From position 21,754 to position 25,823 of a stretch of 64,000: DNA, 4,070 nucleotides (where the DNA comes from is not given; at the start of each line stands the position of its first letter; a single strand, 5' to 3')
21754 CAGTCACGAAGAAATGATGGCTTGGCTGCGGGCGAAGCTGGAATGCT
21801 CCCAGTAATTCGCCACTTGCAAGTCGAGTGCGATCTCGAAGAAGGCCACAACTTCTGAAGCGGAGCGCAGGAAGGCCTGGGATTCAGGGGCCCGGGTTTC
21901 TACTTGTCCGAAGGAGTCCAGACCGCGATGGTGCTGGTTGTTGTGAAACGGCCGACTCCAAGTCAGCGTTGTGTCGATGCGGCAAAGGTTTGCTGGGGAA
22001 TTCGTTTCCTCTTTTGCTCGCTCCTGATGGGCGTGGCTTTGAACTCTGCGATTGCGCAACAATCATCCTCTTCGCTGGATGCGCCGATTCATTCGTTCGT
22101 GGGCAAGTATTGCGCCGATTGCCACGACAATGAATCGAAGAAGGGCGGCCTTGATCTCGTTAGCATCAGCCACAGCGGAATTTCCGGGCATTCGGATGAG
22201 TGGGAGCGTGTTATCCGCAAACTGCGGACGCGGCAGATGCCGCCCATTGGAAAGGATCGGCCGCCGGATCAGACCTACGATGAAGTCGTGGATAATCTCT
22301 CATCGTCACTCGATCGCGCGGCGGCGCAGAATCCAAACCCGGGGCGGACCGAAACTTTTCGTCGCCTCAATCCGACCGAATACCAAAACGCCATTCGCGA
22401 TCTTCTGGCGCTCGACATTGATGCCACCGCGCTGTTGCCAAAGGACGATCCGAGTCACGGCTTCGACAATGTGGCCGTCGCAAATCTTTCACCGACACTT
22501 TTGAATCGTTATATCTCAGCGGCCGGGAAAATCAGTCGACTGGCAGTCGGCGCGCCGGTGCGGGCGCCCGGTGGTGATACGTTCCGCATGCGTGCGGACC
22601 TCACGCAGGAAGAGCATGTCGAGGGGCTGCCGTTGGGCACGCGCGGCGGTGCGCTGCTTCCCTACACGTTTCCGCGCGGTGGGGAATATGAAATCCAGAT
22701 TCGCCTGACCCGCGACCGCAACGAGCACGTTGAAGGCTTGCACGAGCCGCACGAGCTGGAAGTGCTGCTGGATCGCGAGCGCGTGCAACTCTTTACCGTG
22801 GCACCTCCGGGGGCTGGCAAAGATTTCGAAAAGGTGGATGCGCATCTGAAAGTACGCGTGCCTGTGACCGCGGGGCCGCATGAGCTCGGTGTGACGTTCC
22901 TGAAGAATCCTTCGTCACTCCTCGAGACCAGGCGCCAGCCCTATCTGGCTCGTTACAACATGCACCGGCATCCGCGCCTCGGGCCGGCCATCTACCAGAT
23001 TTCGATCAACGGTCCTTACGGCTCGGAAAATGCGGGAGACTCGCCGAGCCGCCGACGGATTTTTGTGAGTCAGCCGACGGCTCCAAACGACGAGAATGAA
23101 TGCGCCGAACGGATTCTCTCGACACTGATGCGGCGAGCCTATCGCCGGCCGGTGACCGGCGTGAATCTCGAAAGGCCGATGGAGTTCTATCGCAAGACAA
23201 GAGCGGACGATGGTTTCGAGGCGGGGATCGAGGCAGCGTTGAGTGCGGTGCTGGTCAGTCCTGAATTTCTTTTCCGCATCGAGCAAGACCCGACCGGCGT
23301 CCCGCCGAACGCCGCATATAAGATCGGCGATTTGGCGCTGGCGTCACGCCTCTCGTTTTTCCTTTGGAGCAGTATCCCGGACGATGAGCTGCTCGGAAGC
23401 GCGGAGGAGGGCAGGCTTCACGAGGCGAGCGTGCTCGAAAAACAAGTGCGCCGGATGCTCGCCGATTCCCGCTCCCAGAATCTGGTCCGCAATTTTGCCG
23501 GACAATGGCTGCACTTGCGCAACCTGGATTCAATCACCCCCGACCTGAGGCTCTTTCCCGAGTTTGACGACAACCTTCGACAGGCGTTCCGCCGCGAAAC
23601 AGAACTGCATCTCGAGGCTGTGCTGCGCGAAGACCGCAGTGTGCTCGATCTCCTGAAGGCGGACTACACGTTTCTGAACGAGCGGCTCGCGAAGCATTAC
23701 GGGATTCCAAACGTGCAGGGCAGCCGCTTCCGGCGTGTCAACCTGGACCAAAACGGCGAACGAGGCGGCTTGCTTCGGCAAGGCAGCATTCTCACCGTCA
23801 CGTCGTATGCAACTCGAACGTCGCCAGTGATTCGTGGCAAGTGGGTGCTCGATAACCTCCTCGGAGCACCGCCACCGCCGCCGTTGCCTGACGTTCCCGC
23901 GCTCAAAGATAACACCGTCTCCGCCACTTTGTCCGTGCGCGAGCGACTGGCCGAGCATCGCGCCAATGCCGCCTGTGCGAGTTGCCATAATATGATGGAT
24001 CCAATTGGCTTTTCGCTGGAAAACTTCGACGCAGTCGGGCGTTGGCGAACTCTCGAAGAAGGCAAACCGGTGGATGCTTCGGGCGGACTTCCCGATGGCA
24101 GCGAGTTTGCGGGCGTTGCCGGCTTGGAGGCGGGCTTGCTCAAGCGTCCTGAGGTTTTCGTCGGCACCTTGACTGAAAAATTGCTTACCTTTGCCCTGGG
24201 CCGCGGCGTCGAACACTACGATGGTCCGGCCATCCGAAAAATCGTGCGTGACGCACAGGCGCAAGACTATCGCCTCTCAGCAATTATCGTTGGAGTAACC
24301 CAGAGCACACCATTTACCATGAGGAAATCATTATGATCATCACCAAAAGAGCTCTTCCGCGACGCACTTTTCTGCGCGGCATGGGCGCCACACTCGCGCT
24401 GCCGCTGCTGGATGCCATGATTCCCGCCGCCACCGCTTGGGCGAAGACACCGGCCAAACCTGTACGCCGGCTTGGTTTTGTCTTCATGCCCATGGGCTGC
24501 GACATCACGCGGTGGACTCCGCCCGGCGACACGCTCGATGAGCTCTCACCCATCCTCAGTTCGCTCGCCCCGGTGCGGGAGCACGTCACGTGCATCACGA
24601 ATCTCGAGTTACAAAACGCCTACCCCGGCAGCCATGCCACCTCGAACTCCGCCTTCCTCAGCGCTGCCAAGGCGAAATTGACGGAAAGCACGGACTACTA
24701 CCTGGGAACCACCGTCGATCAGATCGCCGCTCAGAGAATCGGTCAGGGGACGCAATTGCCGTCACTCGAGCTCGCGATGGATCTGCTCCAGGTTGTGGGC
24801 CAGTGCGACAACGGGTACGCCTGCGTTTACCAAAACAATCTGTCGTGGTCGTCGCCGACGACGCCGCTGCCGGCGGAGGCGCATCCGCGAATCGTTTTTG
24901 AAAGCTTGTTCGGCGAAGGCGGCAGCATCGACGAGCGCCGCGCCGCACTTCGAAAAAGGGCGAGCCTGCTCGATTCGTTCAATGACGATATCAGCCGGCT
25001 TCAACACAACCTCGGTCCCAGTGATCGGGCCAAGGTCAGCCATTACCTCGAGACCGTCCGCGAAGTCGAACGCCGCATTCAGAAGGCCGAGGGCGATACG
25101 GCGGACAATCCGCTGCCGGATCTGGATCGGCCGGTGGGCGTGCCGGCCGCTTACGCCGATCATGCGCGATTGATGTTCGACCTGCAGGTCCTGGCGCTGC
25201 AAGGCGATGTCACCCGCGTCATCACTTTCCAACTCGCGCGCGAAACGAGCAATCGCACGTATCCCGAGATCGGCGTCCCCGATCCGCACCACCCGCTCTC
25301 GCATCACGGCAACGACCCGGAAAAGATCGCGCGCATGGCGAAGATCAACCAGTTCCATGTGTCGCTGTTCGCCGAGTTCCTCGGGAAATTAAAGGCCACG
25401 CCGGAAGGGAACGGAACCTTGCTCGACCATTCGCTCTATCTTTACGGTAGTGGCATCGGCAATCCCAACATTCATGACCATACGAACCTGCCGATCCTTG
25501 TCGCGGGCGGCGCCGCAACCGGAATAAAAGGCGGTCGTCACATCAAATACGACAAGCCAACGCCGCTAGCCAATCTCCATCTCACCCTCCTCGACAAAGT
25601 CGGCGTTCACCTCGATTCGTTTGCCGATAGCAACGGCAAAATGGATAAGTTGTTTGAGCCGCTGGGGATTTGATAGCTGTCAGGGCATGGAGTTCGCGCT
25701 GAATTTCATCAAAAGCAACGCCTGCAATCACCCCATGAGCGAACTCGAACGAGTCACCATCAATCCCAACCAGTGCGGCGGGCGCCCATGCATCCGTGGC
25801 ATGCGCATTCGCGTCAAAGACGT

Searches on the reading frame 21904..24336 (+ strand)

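Call 59: search_protein_families(library=pfam, proteins=[window:21904-24336:+], max_evalue=0.001)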
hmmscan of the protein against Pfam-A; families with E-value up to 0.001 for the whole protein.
window:21904-24336:+ (810 aa): 7 families
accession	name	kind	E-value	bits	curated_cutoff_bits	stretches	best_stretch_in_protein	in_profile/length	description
PF07631.16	PSD4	-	2.5e-48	164.2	23.3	1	476-601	3-128/128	Protein of unknown function (DUF1592)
PF07627.16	PSCyt3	-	8.6e-36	122.6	27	1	620-717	1-97/98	Protein of unknown function (DUF1588)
PF07624.16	PSD2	-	1.1e-23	83.2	25.8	1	731-804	1-74/74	Protein of unknown function (DUF1585)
PF07637.16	PSD5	-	8.4e-20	71.3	34.2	1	400-460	1-62/62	Protein of unknown function (DUF1595)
PF07626.16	PSD3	-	1e-19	71.2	23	1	153-215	1-64/65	Protein of unknown function (DUF1587)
PF13442.11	Cytochrome_CBB3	-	1.4e-07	32.2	27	1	65-130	9-66/68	Cytochrome C oxidase, cbb3-type, subunit III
PF07635.16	PSCyt1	-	1.7e-05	25.8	22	1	70-114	1-57/59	Planctomycete cytochrome C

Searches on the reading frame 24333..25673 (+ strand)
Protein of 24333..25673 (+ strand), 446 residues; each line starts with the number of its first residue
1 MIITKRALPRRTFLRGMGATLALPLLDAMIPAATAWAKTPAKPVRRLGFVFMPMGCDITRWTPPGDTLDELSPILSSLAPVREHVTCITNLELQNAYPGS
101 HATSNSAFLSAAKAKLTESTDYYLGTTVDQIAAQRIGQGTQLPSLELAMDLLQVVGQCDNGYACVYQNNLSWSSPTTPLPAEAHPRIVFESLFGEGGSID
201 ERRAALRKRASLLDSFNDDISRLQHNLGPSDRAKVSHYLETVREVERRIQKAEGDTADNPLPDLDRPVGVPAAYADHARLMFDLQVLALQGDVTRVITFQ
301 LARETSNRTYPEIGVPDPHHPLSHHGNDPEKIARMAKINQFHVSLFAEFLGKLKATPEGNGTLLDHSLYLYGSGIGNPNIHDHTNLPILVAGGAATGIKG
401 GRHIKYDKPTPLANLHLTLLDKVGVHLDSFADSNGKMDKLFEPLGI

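Call 59: search_protein_families(library=pfam, proteins=[window:24333-25673:+], max_evalue=0.001)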
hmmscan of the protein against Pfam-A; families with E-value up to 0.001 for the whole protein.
window:24333-25673:+ (446 aa): 1 family
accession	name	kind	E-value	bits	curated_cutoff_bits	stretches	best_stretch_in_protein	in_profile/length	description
PF07586.16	HXXSHH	-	3.2e-94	316.4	30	1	46-347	1-307/307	Protein of unknown function (DUF1552)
